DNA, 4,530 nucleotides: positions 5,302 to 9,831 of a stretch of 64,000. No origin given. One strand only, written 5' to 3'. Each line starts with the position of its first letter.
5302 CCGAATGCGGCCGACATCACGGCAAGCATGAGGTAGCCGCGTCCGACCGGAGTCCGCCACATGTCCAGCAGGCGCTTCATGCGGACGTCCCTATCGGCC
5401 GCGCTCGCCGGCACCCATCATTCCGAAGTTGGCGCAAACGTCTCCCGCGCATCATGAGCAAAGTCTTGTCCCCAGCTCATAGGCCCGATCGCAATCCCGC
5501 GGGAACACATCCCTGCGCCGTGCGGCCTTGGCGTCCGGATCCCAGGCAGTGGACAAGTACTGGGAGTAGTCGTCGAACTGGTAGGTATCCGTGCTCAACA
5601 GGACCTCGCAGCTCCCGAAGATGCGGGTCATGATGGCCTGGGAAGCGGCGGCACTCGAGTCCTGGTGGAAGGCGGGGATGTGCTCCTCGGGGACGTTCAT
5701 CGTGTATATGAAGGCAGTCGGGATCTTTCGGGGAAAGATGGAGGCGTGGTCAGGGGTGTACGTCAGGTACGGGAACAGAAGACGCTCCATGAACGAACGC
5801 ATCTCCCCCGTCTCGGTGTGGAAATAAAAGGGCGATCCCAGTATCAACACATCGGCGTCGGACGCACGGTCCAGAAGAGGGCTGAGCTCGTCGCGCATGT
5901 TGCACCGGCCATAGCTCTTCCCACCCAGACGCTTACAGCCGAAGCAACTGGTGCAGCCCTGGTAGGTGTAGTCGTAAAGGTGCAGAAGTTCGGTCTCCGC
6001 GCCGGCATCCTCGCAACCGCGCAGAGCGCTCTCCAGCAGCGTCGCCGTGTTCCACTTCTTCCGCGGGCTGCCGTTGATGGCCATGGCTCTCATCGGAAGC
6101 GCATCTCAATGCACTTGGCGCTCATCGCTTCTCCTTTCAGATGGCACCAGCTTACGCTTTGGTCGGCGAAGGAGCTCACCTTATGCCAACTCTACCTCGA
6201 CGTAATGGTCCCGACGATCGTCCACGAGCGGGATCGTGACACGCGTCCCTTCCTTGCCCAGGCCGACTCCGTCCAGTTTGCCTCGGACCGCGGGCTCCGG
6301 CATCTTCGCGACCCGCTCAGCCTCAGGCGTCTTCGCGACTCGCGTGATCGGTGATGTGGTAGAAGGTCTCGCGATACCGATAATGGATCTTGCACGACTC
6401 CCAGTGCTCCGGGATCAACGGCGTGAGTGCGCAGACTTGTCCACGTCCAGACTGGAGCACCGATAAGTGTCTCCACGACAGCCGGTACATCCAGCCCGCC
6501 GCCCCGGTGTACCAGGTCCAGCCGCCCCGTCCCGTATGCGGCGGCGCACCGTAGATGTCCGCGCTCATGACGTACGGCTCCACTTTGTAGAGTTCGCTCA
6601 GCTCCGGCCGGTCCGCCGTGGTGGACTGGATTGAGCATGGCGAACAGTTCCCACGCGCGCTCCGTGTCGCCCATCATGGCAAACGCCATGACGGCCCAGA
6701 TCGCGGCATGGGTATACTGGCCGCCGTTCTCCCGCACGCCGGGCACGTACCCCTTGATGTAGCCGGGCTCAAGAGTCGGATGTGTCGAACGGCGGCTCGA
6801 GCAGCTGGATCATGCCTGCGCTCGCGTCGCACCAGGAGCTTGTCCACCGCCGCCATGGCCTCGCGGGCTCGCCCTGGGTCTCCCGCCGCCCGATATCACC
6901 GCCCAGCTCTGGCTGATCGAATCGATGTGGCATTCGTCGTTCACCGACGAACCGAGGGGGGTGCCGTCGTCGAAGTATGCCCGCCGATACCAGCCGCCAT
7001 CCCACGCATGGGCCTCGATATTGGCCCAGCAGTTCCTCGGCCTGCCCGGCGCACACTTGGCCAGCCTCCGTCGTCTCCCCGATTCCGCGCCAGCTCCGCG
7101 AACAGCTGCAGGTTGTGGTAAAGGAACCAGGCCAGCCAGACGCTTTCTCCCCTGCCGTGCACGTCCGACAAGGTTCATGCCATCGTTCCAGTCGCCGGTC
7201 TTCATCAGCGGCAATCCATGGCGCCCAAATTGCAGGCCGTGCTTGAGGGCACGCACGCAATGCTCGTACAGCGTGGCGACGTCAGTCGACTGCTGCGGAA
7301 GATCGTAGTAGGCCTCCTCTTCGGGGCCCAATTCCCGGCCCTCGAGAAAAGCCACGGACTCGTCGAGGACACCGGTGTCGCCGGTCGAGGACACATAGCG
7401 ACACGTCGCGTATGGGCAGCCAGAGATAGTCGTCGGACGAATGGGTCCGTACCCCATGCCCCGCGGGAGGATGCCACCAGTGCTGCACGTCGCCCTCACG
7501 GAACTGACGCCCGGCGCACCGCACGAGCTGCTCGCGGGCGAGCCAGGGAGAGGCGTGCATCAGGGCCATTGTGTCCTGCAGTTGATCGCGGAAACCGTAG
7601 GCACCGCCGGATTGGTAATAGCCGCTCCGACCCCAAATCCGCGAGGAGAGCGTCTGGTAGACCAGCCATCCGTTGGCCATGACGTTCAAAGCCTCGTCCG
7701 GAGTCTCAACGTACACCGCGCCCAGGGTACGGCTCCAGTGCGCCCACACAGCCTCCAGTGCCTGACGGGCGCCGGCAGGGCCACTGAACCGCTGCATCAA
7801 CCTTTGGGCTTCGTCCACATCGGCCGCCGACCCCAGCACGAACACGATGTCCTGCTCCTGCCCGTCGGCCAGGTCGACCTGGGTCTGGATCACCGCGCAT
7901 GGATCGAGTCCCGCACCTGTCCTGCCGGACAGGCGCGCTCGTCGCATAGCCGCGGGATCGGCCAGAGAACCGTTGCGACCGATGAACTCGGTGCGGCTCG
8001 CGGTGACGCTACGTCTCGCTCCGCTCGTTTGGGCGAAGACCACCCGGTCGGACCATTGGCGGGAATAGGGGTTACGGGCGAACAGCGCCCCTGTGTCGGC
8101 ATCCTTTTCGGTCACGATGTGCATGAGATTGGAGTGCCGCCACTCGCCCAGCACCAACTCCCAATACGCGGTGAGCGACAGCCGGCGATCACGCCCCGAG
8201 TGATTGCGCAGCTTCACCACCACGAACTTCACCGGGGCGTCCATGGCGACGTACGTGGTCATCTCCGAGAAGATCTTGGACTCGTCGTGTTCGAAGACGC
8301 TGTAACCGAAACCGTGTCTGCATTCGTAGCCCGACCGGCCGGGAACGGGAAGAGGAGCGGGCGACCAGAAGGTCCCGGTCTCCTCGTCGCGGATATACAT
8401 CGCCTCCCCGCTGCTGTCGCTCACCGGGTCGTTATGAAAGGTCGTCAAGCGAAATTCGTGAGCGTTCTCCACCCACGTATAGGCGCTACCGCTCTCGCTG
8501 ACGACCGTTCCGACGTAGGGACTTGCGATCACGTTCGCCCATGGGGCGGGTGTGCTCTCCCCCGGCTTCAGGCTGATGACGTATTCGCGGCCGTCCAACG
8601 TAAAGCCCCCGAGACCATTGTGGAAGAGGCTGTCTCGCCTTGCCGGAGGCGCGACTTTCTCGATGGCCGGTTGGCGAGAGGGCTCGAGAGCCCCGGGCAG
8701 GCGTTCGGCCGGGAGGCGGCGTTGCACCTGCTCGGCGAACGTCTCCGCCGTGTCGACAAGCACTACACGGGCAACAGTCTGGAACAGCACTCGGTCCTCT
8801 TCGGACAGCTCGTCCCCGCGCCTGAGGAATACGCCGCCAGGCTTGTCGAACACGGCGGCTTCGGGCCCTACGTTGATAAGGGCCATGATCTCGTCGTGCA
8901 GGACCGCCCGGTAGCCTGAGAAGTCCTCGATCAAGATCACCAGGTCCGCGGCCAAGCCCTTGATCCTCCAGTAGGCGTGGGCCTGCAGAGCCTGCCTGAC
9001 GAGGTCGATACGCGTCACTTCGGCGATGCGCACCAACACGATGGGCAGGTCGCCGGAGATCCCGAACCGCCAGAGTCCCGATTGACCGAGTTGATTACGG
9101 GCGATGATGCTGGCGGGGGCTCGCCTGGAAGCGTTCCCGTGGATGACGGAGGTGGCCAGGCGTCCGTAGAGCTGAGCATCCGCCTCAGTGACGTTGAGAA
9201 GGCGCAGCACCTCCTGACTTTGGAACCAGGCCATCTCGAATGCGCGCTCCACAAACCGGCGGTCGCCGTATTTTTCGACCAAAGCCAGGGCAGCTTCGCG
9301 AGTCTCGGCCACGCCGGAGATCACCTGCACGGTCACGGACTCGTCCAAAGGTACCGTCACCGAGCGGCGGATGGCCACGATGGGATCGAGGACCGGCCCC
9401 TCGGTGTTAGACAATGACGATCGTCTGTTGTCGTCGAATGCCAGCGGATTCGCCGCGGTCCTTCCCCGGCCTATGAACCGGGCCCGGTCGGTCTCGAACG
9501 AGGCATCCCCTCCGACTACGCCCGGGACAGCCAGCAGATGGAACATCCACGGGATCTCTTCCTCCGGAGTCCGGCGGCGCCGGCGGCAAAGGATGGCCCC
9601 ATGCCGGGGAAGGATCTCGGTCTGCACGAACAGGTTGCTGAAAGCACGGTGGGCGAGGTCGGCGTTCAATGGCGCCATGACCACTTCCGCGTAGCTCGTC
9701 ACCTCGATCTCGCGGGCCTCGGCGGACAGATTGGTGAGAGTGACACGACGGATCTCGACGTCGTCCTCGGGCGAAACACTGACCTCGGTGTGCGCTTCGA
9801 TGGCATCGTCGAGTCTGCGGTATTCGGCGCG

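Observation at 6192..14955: Roughly 2900-aa cyclic beta-1,2-glucan synthase homolog with intact GT core but disrupted C-terminal GH94 domain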

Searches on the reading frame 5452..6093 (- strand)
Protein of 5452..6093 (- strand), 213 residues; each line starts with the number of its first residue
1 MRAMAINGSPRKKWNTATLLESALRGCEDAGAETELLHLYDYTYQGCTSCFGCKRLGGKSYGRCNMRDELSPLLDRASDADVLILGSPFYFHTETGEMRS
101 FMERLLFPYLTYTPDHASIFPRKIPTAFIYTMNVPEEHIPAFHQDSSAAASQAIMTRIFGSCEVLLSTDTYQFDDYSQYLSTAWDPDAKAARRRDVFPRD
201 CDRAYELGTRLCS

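Call 18: search_protein_families(library=pfam, proteins=[window:5452-6093:-], max_evalue=0.001)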
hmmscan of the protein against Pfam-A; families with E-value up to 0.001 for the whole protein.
window:5452-6093:- (213 aa): 2 families
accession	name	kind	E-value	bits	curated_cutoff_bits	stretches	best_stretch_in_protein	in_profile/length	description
PF03358.20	FMN_red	-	5.8e-17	62.1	24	1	1-105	1-96/152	NADPH-dependent FMN reductase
PF02525.22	Flavodoxin_2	-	3.4e-07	30.6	27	1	1-144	1-146/198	Flavodoxin-like fold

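Call 20: find_encoding_contigs(protein=window:5452-6093:-, flank=10000, max_places=4)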
Protein window:5452-6093:- (213 aa): no gene with exactly this product is on record in the collection.

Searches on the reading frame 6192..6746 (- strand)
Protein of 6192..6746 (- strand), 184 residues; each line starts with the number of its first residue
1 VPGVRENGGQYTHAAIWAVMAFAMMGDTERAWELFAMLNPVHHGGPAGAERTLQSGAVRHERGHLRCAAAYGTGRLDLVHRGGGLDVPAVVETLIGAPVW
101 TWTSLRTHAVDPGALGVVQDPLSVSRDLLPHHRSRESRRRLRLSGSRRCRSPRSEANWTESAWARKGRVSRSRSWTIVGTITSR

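Call 5: search_protein_families(library=pfam, proteins=[window:6192-6746:-], max_evalue=0.01)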
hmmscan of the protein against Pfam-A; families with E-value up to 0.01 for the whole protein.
window:6192-6746:- (184 aa): 1 family
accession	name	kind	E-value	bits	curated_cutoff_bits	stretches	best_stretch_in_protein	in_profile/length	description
PF17167.11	Glyco_hydro_94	-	7.2e-12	45.2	27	1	2-43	328-369/420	Glycosyl hydrolase 94 superfamily, catalytic domain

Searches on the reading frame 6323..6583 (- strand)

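Call 5: search_protein_families(library=pfam, proteins=[window:6323-6583:-], max_evalue=0.01)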
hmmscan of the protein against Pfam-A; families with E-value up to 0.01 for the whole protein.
window:6323-6583:- (86 aa): 1 family
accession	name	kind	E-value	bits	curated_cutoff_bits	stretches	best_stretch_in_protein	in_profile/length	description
PF17167.11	Glyco_hydro_94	-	2.2e-08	33.7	27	1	1-37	378-415/420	Glycosyl hydrolase 94 superfamily, catalytic domain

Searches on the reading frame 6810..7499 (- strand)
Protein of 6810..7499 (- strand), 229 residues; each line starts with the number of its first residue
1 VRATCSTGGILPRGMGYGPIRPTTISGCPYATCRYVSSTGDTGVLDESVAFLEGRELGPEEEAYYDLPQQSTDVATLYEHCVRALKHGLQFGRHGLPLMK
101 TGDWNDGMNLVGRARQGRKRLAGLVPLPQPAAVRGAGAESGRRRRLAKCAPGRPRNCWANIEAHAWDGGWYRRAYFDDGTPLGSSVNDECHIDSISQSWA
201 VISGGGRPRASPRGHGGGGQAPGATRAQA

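Call 5: search_protein_families(library=pfam, proteins=[window:6810-7499:-], max_evalue=0.01)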
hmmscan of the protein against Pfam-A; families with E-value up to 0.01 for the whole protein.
window:6810-7499:- (229 aa): 1 family
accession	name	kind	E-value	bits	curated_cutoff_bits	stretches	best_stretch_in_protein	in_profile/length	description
PF17167.11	Glyco_hydro_94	-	1.5e-28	100.1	27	1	67-207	149-285/420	Glycosyl hydrolase 94 superfamily, catalytic domain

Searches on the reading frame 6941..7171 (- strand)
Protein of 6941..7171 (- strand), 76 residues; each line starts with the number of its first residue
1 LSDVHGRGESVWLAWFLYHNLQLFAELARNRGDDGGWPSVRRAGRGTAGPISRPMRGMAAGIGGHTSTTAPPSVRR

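Call 5: search_protein_families(library=pfam, proteins=[window:6941-7171:-], max_evalue=0.01)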
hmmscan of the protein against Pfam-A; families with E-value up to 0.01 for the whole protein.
window:6941-7171:- (76 aa): 1 family
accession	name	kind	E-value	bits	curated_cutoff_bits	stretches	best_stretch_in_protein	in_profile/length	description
PF17167.11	Glyco_hydro_94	-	0.00024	20.4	27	1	6-34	194-222/420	Glycosyl hydrolase 94 superfamily, catalytic domain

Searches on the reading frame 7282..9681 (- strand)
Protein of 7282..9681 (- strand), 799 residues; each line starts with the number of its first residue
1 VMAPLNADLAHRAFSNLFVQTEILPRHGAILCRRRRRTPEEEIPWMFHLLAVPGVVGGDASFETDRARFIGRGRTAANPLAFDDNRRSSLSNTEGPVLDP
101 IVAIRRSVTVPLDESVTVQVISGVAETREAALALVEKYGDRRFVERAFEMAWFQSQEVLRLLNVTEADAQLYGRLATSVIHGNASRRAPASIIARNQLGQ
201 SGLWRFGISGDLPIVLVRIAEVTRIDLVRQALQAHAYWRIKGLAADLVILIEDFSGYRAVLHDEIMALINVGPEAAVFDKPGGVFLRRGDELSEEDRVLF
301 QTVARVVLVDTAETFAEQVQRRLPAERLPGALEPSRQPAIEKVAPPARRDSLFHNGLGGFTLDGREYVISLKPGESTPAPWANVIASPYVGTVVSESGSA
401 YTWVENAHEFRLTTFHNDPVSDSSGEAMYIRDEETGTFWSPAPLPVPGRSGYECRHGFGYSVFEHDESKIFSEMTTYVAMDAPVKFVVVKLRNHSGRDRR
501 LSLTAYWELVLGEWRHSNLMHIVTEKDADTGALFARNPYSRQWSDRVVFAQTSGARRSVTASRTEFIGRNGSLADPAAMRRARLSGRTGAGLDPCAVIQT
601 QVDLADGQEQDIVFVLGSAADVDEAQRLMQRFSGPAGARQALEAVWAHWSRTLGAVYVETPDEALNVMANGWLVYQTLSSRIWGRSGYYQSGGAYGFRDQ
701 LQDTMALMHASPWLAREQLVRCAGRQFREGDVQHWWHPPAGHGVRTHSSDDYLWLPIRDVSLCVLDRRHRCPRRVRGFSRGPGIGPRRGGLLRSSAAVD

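Call 7: find_homologous_proteins(query=window:7282-9681:-, max_evalue=1e-20)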
Query window:7282-9681:- (799 aa): 4896 proteins with E <= 1e-20 among 8000 candidates; the best 120 are listed.
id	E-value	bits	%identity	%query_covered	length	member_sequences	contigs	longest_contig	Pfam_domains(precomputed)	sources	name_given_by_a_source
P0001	0.0e+0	1380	79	95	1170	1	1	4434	PF06165.19,PF17167.11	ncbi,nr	ncbi:MAG: cyclic beta 1-2 glucan synthetase, partial [Thermoleophilia bacterium]|nr:cyclic beta 1-2 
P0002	0.0e+0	1378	76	100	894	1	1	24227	PF06165.19,PF17167.11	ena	-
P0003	0.0e+0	1357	77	95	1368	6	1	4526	PF06165.19,PF17167.11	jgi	jgi:cellobiose phosphorylase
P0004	0.0e+0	1339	75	94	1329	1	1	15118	PF06165.19,PF17167.11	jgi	jgi:cellobiose phosphorylase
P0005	0.0e+0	1333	75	94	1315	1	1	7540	PF06165.19,PF17167.11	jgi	jgi:cyclic beta-1,2-glucan glucanotransferase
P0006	0.0e+0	1333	76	95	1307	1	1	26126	PF06165.19,PF17167.11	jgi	-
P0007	0.0e+0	1331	72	95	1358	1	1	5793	PF06165.19,PF17167.11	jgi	jgi:cellobiose phosphorylase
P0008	0.0e+0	1327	72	95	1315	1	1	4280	PF06165.19,PF17167.11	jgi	jgi:cellobiose phosphorylase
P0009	0.0e+0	1327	75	95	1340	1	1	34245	PF06165.19,PF17167.11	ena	-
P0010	0.0e+0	1323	74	94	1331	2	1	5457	PF06165.19,PF17167.11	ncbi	ncbi:MAG: cyclic beta 1-2 glucan synthetase, partial [Gammaproteobacteria bacterium]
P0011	0.0e+0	1320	74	94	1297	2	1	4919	PF06165.19,PF17167.11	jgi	jgi:cellobiose phosphorylase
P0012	0.0e+0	1318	74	95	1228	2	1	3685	PF10091.16,PF06165.19,PF17167.11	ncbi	ncbi:MAG: NdvB, partial [Candidatus Gallionella acididurans]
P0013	0.0e+0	1316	74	95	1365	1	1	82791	PF10091.16,PF06165.19,PF17167.11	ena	-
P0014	0.0e+0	1316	75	95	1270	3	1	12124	PF06165.19,PF17167.11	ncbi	ncbi:MAG: cyclic beta 1-2 glucan synthetase, partial [Gammaproteobacteria bacterium]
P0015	0.0e+0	1314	74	95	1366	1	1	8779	PF06165.19,PF17167.11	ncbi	ncbi:MAG: glycosyl hydrolase family 65 protein, partial [Gallionella sp.]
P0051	0.0e+0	1119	75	82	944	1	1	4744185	PF06165.19,PF17167.11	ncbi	-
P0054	0.0e+0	1099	72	82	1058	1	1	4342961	PF06165.19,PF17167.11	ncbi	ncbi:GH36-type glycosyl hydrolase domain-containing protein [Solidesulfovibrio sp.]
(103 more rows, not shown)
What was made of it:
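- Some database sources label fragments of close homologues 'cellobiose phosphorylase' or 'GH36-type glycosyl hydrolase' (call 7).
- Tried and rejected: I used the C-terminal 799 aa instead (call 7).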

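Call 15: find_encoding_contigs(protein=P0002, flank=10000, max_places=4)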
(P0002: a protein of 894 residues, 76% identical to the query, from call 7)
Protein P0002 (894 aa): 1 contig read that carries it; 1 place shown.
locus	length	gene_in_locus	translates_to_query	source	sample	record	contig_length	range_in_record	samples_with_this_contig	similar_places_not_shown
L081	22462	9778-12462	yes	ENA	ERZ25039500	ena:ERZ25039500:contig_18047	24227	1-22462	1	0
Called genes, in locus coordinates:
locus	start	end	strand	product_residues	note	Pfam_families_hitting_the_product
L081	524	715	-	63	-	PF28077:THIVI_2564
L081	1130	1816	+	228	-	PF01841:Transglut_core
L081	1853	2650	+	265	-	PF08379:Bact_transglu_N (weak), PF01841:Transglut_core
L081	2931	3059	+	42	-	-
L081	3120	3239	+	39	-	-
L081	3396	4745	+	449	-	PF06965:Na_H_antiport_1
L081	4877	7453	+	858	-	-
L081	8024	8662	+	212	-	-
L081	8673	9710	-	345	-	-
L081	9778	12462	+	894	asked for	PF06165:GH94_b-supersand, PF17167:Glyco_hydro_94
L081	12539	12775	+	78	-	PF17167:Glyco_hydro_94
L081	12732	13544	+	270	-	PF17167:Glyco_hydro_94, PF03633:Glyco_hydro_65C (weak)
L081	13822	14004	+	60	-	-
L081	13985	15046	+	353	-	PF12221:HflK_N, PF01145:Band_7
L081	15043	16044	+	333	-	PF01145:Band_7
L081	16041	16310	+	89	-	PF07369:DUF1488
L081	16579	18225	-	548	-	PF05524:PEP-utilisers_N, PF00391:PEP-utilizers, PF02896:PEP-utilizers_C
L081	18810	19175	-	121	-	-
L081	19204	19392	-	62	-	-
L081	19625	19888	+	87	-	-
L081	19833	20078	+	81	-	-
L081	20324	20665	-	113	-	-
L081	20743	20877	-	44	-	-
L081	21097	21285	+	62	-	PF05532:CsbD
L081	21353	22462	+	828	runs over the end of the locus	PF00072:Response_reg, PF00989:PAS, PF08448:PAS_4, PF08447:PAS_3, PF00989:PAS, PF08448:PAS_4, PF13426:PAS_9, PF00990:GGDEF, +3 more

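Call 21: find_encoding_contigs(protein=P0051, flank=10000, max_places=3)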
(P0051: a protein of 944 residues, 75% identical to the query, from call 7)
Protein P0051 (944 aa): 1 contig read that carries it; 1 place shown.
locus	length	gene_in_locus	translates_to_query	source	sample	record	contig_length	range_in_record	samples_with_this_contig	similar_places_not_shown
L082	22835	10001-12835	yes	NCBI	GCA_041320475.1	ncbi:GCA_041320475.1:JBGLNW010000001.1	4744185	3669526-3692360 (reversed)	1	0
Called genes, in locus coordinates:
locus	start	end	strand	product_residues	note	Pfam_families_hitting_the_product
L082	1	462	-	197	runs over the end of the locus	PF07719:TPR_2 (faint), PF13424:TPR_12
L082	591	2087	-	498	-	PF06537:DHOR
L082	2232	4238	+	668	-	PF02463:SMC_N (weak), PF13476:AAA_23, PF13514:AAA_27 (weak), PF04423:Rad50_zn_hook, PF13558:SbcC_Walker_B (weak)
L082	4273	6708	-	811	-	PF01590:GAF, PF13185:GAF_2, PF01590:GAF, PF13492:GAF_3, PF00989:PAS, PF13188:PAS_8, PF08448:PAS_4, PF13426:PAS_9, +8 more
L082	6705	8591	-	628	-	PF00771:FHIPEP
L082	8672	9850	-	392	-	PF01312:Bac_export_2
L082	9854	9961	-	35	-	-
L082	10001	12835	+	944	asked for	PF06165:GH94_b-supersand, PF17167:Glyco_hydro_94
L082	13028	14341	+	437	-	PF02812:ELFV_dehydrog_N, PF00208:ELFV_dehydrog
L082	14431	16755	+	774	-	PF09371:Tex_N, PF22706:Tex_central_region, PF14639:YqgF (weak), PF16921:Tex_YqgF, PF12836:HHH_3, PF17674:HHH_9, PF00575:S1, PF23459:S1_RRP5 (faint)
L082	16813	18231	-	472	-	PF00753:Lactamase_B (weak), PF12706:Lactamase_B_2, PF10996:Beta-Casp, PF07521:RMMBL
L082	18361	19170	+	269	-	PF13230:GATase_4, PF13522:GATase_6 (faint)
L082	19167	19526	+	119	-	PF03692:CxxCxxCC (weak)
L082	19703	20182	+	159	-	PF00210:Ferritin (faint), PF02915:Rubrerythrin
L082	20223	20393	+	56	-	PF00301:Rubredoxin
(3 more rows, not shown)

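Call 22: find_encoding_contigs(protein=P0054, flank=10000, max_places=3)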
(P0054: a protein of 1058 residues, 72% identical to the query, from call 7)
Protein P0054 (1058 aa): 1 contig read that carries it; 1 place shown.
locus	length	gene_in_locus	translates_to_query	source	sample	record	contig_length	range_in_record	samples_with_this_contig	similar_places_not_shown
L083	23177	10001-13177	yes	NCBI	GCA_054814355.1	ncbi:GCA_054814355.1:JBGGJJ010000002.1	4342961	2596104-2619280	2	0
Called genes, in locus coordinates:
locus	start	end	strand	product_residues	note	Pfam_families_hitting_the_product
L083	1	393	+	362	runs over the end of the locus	PF25917:BSH_RND (weak)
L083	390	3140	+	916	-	PF00005:ABC_tran, PF13304:AAA_21 (weak), PF12679:ABC2_membrane_2, PF12698:ABC2_membrane_3, PF01061:ABC2_membrane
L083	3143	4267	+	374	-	PF12679:ABC2_membrane_2, PF12698:ABC2_membrane_3, PF01061:ABC2_membrane, PF12730:ABC2_membrane_4 (weak)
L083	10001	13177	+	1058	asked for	PF06165:GH94_b-supersand, PF17167:Glyco_hydro_94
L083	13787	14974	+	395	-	PF00589:Phage_integrase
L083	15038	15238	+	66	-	-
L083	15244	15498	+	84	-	-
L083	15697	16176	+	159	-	-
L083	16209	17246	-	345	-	-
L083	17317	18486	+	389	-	PF13439:Glyco_transf_4, PF13579:Glyco_trans_4_4, PF00534:Glycos_transf_1, PF13692:Glyco_trans_1_4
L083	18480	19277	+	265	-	PF08003:Methyltransf_9 (weak), PF13489:Methyltransf_23, PF06325:PrmA (weak), PF13847:Methyltransf_31, PF08241:Methyltransf_11, PF08242:Methyltransf_12, PF13649:Methyltransf_25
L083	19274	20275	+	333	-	PF08885:GSCFA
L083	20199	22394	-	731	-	PF16889:Hepar_II_III_N, PF07940:Hepar_II_III_C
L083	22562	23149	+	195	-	PF00300:His_Phos_1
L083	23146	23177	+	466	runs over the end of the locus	PF02310:B12-binding, PF04055:Radical_SAM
